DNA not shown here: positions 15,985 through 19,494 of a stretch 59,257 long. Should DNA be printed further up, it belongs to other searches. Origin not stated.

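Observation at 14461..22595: BlaI/BlaR1-type signalling pair fused into a six-gene RND efflux operon with duplicated Met-motif YtkA/FixH-like domains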

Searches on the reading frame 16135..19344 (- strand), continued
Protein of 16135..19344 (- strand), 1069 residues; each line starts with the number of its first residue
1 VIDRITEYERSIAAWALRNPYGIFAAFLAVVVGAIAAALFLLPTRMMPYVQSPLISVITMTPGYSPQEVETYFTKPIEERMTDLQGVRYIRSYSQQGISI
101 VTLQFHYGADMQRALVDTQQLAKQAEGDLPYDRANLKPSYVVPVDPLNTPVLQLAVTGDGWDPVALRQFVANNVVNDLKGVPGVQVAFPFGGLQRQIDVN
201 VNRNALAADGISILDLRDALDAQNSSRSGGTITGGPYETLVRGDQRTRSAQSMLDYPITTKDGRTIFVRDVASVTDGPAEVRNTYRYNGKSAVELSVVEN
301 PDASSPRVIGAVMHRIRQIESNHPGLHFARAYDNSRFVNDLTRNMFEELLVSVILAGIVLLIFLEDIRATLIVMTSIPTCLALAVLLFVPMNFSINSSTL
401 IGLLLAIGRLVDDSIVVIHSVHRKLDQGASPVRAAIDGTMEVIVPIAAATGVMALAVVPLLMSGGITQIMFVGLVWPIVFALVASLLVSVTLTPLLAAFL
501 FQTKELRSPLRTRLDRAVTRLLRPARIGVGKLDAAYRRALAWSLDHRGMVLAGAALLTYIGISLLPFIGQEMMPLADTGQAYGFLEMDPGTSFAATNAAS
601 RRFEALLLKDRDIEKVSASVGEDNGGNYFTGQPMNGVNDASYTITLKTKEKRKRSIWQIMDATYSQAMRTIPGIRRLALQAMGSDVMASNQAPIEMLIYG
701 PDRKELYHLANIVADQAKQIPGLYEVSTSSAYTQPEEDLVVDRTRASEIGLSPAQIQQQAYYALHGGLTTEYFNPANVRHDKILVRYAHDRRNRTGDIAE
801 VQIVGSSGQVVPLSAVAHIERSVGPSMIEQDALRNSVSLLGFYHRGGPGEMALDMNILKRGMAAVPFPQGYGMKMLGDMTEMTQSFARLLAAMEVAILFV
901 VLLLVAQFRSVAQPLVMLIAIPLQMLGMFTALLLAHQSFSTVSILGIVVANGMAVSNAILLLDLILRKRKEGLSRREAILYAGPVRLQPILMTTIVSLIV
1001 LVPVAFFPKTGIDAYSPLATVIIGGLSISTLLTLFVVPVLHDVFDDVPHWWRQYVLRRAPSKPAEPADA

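Call 96: get_annotated_region(hit=H7, flank=5000)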
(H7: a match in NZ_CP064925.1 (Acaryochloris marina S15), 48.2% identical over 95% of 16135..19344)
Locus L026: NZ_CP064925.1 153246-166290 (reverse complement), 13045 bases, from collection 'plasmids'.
description: Acaryochloris marina S15 plasmid unnamed10, complete sequence
organism: Acaryochloris marina S15 (NCBI taxid 2762553)
taxonomy: Bacteria; Cyanobacteriota; Cyanophyceae; Acaryochloridales; Acaryochloridaceae; Acaryochloris; Acaryochloris marina; Acaryochloris marina S15
host: -; source: cell culture,surface of Pikea pinnata; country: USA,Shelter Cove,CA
typing (MOB-suite, as given by PLSDB): mobilizable; relaxase MOBF,MOBF
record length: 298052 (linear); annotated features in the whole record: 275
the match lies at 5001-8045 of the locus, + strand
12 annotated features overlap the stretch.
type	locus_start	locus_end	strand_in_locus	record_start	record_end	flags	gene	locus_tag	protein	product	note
CDS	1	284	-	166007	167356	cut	rppB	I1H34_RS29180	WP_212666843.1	two-component system sensor histidine kinase RppB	-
CDS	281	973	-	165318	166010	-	rppA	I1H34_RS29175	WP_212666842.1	two-component system response regulator RppA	GO:0006355 - regulation of DNA-templated transcription [Evidence IEA]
CDS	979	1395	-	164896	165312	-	-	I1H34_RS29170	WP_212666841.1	heavy metal-responsive transcriptional regulator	-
CDS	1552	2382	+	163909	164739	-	-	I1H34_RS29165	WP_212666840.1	glutaredoxin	-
CDS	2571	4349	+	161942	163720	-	-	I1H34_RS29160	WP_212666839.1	efflux RND transporter periplasmic adaptor subunit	GO:0006810 - transport [Evidence IEA]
CDS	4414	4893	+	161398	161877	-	-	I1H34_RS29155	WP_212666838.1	FixH family protein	-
CDS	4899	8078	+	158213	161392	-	-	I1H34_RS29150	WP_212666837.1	efflux RND transporter permease subunit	-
CDS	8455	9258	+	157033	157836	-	-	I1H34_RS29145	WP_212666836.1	phage integrase N-terminal SAM-like domain-containing protein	GO:0015074 - DNA integration [Evidence IEA]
CDS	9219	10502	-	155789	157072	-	-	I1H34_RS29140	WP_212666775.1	transposase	GO:0006313 - DNA transposition [Evidence IEA]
CDS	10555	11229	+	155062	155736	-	-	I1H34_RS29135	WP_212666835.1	site-specific integrase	GO:0015074 - DNA integration [Evidence IEA]; GO:0006310 - DNA recombination [Evidence IEA]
CDS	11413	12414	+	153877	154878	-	-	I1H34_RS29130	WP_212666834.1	ankyrin repeat domain-containing protein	-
CDS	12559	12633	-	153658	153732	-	-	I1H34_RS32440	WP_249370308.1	DUF4113 domain-containing protein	-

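Call 97: get_annotated_region(hit=H4, flank=5000)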
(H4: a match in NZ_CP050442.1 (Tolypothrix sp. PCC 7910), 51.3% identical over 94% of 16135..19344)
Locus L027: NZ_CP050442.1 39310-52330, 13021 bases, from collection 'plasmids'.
description: Tolypothrix sp. PCC 7910 plasmid unnamed2, complete sequence
organism: Tolypothrix sp. PCC 7910 (NCBI taxid 2099387)
taxonomy: Bacteria; Cyanobacteriota; Cyanophyceae; Nostocales; Tolypothrichaceae; Tolypothrix; Tolypothrix sp. PCC 7910
host: -; source: cell culture; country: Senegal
typing (MOB-suite, as given by PLSDB): mobilizable; relaxase MOBF
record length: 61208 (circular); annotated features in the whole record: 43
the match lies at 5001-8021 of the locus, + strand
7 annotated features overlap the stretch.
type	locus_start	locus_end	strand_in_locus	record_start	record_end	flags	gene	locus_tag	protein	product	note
CDS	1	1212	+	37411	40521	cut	-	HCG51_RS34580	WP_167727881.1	efflux RND transporter permease subunit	GO:0055085 - transmembrane transport [Evidence IEA]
CDS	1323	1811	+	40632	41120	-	-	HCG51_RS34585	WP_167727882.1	hypothetical protein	-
CDS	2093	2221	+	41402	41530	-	-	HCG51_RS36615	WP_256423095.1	hypothetical protein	-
CDS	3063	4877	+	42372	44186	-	-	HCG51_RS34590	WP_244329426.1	efflux RND transporter periplasmic adaptor subunit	GO:0006810 - transport [Evidence IEA]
CDS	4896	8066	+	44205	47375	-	-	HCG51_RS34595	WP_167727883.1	efflux RND transporter permease subunit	-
CDS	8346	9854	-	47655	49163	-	-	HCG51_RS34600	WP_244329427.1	IS1634 family transposase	-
CDS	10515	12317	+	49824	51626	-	ltrA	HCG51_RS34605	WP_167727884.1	group II intron reverse transcriptase/maturase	GO:0000373 - Group II intron splicing [Evidence IEA]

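Call 98: search_protein_families(library=ncbifam, proteins=[L022:3692-4183:+, L025:2576-3058:+, L026:979-1395:-, L022:1225-1635:-, L022:5989-9156:+, L022:4184-5971:+, L025:8088-10217:-], max_evalue=0.00001)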
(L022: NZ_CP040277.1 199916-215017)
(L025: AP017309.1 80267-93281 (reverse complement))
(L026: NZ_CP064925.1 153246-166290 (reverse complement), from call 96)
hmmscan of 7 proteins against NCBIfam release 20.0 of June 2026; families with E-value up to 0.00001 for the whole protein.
L022:3692-4183:+ (163 aa): 14 families
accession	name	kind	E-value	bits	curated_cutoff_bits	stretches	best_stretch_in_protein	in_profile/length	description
TIGR02047.1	CadR-PbrR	equivalog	1.3e-27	96.3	151.45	1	19-129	1-111/127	Cd(II)/Pb(II)-responsive transcriptional regulator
NF007069.0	PRK09514.1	equivalog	8e-26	90.7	143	1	19-131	2-115/141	Zn(2+)-responsive transcriptional regulator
TIGR02051.1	MerR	equivalog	2.4e-25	89.2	150.85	1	20-128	1-107/124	mercury resistance transcriptional regulator MerR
TIGR02043.1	ZntR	equivalog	4.8e-25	88.2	167.95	1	19-134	2-118/131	Zn(2+)-responsive transcriptional regulator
TIGR02044.1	CueR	equivalog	1.4e-23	83.3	147.4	1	20-129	2-111/127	Cu(I)-responsive transcriptional regulator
NF007590.0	PRK10227.1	equivalog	8.4e-16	58.3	244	1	20-149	2-125/135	Cu(I)-responsive transcriptional regulator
TIGR01950.1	SoxR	equivalog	9e-14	51.4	116.9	1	19-124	2-107/142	redox-sensitive transcriptional activator SoxR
NF041849.1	trans_regNmlR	equivalog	6.7e-13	48.7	175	1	20-124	2-106/117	stress response transcriptional regulator NmlR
NF010315.0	PRK13752.1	subfamily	6.9e-13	48.9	261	1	19-119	8-109/144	mercury resistance transcriptional regulator MerR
NF053782.1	ChlnTransRegdde3219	equivalog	9.2e-10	38.4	450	1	16-116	4-102/278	choline utilization transcriptional activator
TIGR02054.1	MerD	equivalog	5.7e-09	36.5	103.65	1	20-82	5-67/120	mercuric resistance transcriptional repressor MerD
NF050798.1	TF_FtsR_Actino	equivalog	8e-09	35.9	150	1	28-81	15-68/223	transcriptional regulator FtsR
NF047375.1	HeatShock_HspR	equivalog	5e-07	29.6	105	1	18-89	3-74/92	heat shock protein transcriptional repressor HspR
NF033783.1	coreg_MerD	equivalog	7.7e-06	26.3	170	0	21-79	6-64/121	mercury resistance co-regulator MerD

L025:2576-3058:+ (160 aa): 14 families
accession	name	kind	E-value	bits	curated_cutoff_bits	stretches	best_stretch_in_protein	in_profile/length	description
NF007069.0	PRK09514.1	equivalog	5.8e-27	94.4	143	1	16-149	2-132/141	Zn(2+)-responsive transcriptional regulator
TIGR02051.1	MerR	equivalog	1e-26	93.6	150.85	1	17-130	1-112/124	mercury resistance transcriptional regulator MerR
TIGR02047.1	CadR-PbrR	equivalog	1.9e-26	92.6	151.45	1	16-130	1-115/127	Cd(II)/Pb(II)-responsive transcriptional regulator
TIGR02043.1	ZntR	equivalog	1.6e-25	89.8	167.95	1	16-144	2-127/131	Zn(2+)-responsive transcriptional regulator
TIGR02044.1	CueR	equivalog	2.2e-24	85.9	147.4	1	17-126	2-111/127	Cu(I)-responsive transcriptional regulator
TIGR01950.1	SoxR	equivalog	2.6e-13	50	116.9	1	16-121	2-107/142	redox-sensitive transcriptional activator SoxR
NF007590.0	PRK10227.1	equivalog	3e-13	50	244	1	17-148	2-127/135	Cu(I)-responsive transcriptional regulator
NF010315.0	PRK13752.1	subfamily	2.3e-12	47.2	261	1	16-113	8-103/144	mercury resistance transcriptional regulator MerR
NF041849.1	trans_regNmlR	equivalog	3.1e-12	46.6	175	1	17-121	2-106/117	stress response transcriptional regulator NmlR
NF053782.1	ChlnTransRegdde3219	equivalog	2.2e-09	37.2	450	1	16-112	7-101/278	choline utilization transcriptional activator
TIGR02054.1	MerD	equivalog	3.9e-09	37.1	103.65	1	17-81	5-69/120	mercuric resistance transcriptional repressor MerD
NF050798.1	TF_FtsR_Actino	equivalog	3.7e-08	33.7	150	1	26-140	16-133/223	transcriptional regulator FtsR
NF053740.1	TransRegTnrAGPos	equivalog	6.3e-07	29.5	140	1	8-82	5-78/108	hypothetical protein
NF047375.1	HeatShock_HspR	equivalog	6.5e-06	26.1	105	0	15-87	3-75/92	heat shock protein transcriptional repressor HspR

L026:979-1395:- (138 aa): 13 families
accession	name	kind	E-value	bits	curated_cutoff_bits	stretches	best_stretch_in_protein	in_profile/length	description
NF007069.0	PRK09514.1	equivalog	3.1e-24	85.5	143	1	7-115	2-112/141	Zn(2+)-responsive transcriptional regulator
TIGR02051.1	MerR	equivalog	6.3e-24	84.6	150.85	1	8-135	1-123/124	mercury resistance transcriptional regulator MerR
TIGR02047.1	CadR-PbrR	equivalog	3.3e-23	82.1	151.45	1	7-117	1-112/127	Cd(II)/Pb(II)-responsive transcriptional regulator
TIGR02043.1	ZntR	equivalog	1.4e-22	80.3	167.95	1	7-115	2-112/131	Zn(2+)-responsive transcriptional regulator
TIGR02044.1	CueR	equivalog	3.7e-22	78.7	147.4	1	8-136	2-126/127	Cu(I)-responsive transcriptional regulator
TIGR01950.1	SoxR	equivalog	2.9e-20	72.5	116.9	1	7-111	2-107/142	redox-sensitive transcriptional activator SoxR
NF053782.1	ChlnTransRegdde3219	equivalog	2e-15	57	450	1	4-103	4-102/278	choline utilization transcriptional activator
NF010315.0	PRK13752.1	subfamily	3.2e-13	49.9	261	1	6-135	7-131/144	mercury resistance transcriptional regulator MerR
NF007590.0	PRK10227.1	equivalog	2.6e-12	47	244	1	8-111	2-106/135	Cu(I)-responsive transcriptional regulator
NF041849.1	trans_regNmlR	equivalog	2.6e-12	46.9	175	1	8-112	2-107/117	stress response transcriptional regulator NmlR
NF047375.1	HeatShock_HspR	equivalog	4.5e-08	33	105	1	14-83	11-74/92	heat shock protein transcriptional repressor HspR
NF053740.1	TransRegTnrAGPos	equivalog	5.3e-07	29.8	140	1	7-90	13-97/108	hypothetical protein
NF050798.1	TF_FtsR_Actino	equivalog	7.5e-07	29.5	150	1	18-89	17-84/223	transcriptional regulator FtsR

L022:1225-1635:- (136 aa): 14 families
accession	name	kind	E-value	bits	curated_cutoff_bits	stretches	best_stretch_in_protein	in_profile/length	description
TIGR02051.1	MerR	equivalog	1.4e-25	89.9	150.85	1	11-136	2-122/124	mercury resistance transcriptional regulator MerR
TIGR02044.1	CueR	equivalog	4.7e-25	88.1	147.4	1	11-135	3-123/127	Cu(I)-responsive transcriptional regulator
NF007069.0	PRK09514.1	equivalog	3.1e-24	85.6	143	1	11-116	4-110/141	Zn(2+)-responsive transcriptional regulator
TIGR02043.1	ZntR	equivalog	5.7e-23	81.5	167.95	1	11-116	4-110/131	Zn(2+)-responsive transcriptional regulator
TIGR02047.1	CadR-PbrR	equivalog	1.3e-20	73.7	151.45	1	10-116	2-108/127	Cd(II)/Pb(II)-responsive transcriptional regulator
NF007590.0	PRK10227.1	equivalog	2.9e-19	69.5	244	1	11-135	3-123/135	Cu(I)-responsive transcriptional regulator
TIGR01950.1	SoxR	equivalog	2.4e-18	66.3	116.9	1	9-116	2-109/142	redox-sensitive transcriptional activator SoxR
NF010315.0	PRK13752.1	subfamily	1.9e-14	53.9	261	1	8-135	7-129/144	mercury resistance transcriptional regulator MerR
NF041849.1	trans_regNmlR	equivalog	2.7e-13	50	175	1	11-113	3-105/117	stress response transcriptional regulator NmlR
NF047375.1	HeatShock_HspR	equivalog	1.3e-09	37.9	105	1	10-100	5-87/92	heat shock protein transcriptional repressor HspR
TIGR02054.1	MerD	equivalog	5.3e-07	30.2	103.65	1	13-117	8-110/120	mercuric resistance transcriptional repressor MerD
NF053740.1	TransRegTnrAGPos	equivalog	5.5e-07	29.7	140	1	5-82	9-85/108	hypothetical protein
NF053782.1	ChlnTransRegdde3219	equivalog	6.7e-07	29.1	450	1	9-106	7-102/278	choline utilization transcriptional activator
NF050798.1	TF_FtsR_Actino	equivalog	1.5e-06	28.5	150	1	20-88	17-80/223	transcriptional regulator FtsR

L022:5989-9156:+ (1055 aa): 12 families
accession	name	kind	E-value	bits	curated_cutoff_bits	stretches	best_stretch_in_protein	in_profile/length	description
NF033617.1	RND_permease_2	subfamily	1.9e-188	628.7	1250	1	8-1037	2-1008/1009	multidrug efflux RND transporter permease subunit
NF000282.2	RND_permease_1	subfamily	3.6e-137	458.9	1250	1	9-1037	3-1028/1029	multidrug efflux RND transporter permease subunit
TIGR00915.1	2A0602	subfamily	3e-123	412.8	940.35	1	9-1045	4-1034/1050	efflux RND transporter permease subunit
TIGR00914.1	2A0601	subfamily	4.1e-118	395.6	701.45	1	5-1036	4-1035/1051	CusA/CzcA family heavy metal efflux RND transporter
NF007798.0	PRK10503.1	equivalog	3.8e-117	392.3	1584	1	7-1045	13-1031/1040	MdtB/MuxB family multidrug efflux RND transporter permease subunit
NF007905.0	PRK10614.1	equivalog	5.8e-112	375.2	1774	1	11-1045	8-1017/1025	multidrug efflux RND transporter permease subunit MdtC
NF007133.0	PRK09579.1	equivalog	2.9e-108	362.8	1763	1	11-1037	8-1003/1017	multidrug efflux RND transporter permease subunit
NF007842.1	PRK10555.1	equivalog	2e-87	294.1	1854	1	11-1036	6-1026/1036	multidrug efflux RND transporter permease AcrD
NF007131.0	PRK09577.1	equivalog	1.4e-83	281.3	1768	1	8-1037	3-1023/1045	multidrug efflux RND transporter permease subunit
NF000037.1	RND_perm_OqxB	exception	3.3e-75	253.6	2200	1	8-1034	5-1032/1050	multidrug efflux RND transporter permease subunit OqxB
NF011706.2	PRK15127.1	equivalog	5.2e-75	253.1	2150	1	7-1037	2-1030/1049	multidrug efflux RND transporter permease subunit AcrB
TIGR00916.1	2A0604s01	subfamily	3.5e-09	36.6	148.6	1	332-475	85-223/231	SecD/SecF family protein translocase subunit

L022:4184-5971:+ (595 aa): 18 families
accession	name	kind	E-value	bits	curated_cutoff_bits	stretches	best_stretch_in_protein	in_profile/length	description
TIGR01730.1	RND_mfp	subfamily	2.4e-51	174.6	94.9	2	254-472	100-319/322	efflux RND transporter periplasmic adaptor subunit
TIGR00999.1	8a0102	subfamily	1.1e-29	103.5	319.3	1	156-466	1-270/271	CzcB/NccB family metal efflux transporter periplasmic adaptor subunit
NF002939.0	PRK03598.1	equivalog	3.7e-21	75.7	393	1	138-375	45-291/332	secretion protein HlyD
TIGR00998.1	8a0101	subfamily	2.4e-20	72.8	390.8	1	138-369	43-286/334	EmrA/EmrK family multidrug efflux transporter periplasmic adaptor subunit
NF008589.1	PRK11556.1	equivalog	1.4e-18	67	391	1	63-473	9-386/392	MdtA/MuxA family multidrug efflux RND transporter periplasmic adaptor subunit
NF045680.1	DiMtlExpIhpB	equivalog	3.2e-16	59.2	450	1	286-458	136-306/326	divalent metal ion exporter adaptor subunit IhpB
NF007362.0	PRK09859.1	equivalog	4.9e-15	55.5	738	1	111-470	35-367/385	multidrug transporter subunit MdtE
NF008606.0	PRK11578.1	equivalog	8.1e-15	54.8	342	1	113-462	37-364/371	macrolide transporter subunit MacA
NF007785.0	PRK10476.1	equivalog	6.3e-13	48.3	376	1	138-364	49-284/347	multidrug transporter subunit MdtN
NF033138.2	RND-peri-MexC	equivalog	2.6e-12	46.6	625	1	106-473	32-370/375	MexC family multidrug efflux RND transporter periplasmic adaptor subunit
NF007132.1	PRK09578.1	equivalog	4.8e-12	45.3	512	1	371-488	271-389/396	MexX/AxyX family multidrug efflux RND transporter periplasmic adaptor subunit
NF038010.1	ABC_adapt_DarC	equivalog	1.1e-11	44.1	450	1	135-469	70-411/417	darobactin export ABC transporter periplasmic adaptor subunit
NF011715.0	PRK15136.1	equivalog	4.5e-11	42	563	1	138-362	62-290/390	multidrug efflux MFS transporter periplasmic adaptor subunit EmrA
NF045904.1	RND-peri-MexE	equivalog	1.4e-10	40.7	714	0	129-199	55-125/390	multidrug efflux RND transporter periplasmic adaptor subunit MexE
NF000272.2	OqxA_adapt_sub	exception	3.1e-08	33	835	1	189-467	98-371/391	multidrug efflux RND transporter periplasmic adaptor subunit OqxA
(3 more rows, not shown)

L025:8088-10217:- (709 aa): 22 families
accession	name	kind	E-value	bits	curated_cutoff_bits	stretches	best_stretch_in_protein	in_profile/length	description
TIGR01525.1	ATPase-IB_hvy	subfamily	5.1e-180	600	346.25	1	134-702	1-560/560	heavy metal translocating P-type ATPase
TIGR01511.1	ATPase-IB1_Cu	subfamily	4.1e-177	590.3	397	1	117-703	2-542/542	copper-translocating P-type ATPase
NF007952.0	PRK10671.1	equivalog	7e-132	441.3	1316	1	64-706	187-835/838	copper-exporting P-type ATPase CopA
TIGR01512.1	ATPase-IB2_Cd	subfamily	4.7e-117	391.7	313.5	2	159-483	15-306/494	cadmium family heavy metal-translocating P-type ATPase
NF008262.1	PRK11033.1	equivalog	2e-105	353.9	1005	1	169-704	202-729/731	zinc/cadmium/mercury/lead-transporting ATPase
NF033775.1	P_type_ZntA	exception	8.1e-93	312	1240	1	169-703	207-729/732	Zn(II)/Cd(II)/Pb(II) translocating P-type ATPase ZntA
TIGR01494.1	ATPase_P-type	subfamily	6.8e-86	288.6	62.3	1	171-673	5-465/478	HAD-IC family P-type ATPase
TIGR01497.1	kdpB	equivalog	5.5e-56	190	527.9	1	205-638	112-558/675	potassium-transporting ATPase subunit KdpB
TIGR01647.1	ATPase-IIIA_H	equivalog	2.1e-51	175.1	615.5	2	137-567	37-482/755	plasma-membrane proton-efflux P-type ATPase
NF010609.0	PRK14010.1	equivalog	3e-49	167.8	1323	1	132-700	40-601/673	K(+)-transporting ATPase subunit B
TIGR01517.1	ATPase-IIB_Ca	equivalog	9.6e-40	136.5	507.05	2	206-435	163-403/882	calcium-translocating P-type ATPase, PMCA-type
TIGR01522.1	ATPase-IIA2_Ca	equivalog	2.6e-38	131.4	798.3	2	187-424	105-349/854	calcium-transporting P-type ATPase, PMR1-type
TIGR01116.1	ATPase-IIA1_Ca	equivalog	3.3e-32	111.5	703.4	2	518-654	457-609/799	calcium-translocating P-type ATPase, SERCA-type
TIGR01657.1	P-ATPase-V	hypoth_equivalog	1.8e-31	108.6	618.25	3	271-414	328-470/1055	ATP13A2 family polyamine export P-type ATPase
TIGR01523.1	ATPase-IID_K-Na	equivalog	1.5e-27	95.6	645.05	2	138-261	60-181/997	potassium/sodium efflux P-type ATPase, fungal-type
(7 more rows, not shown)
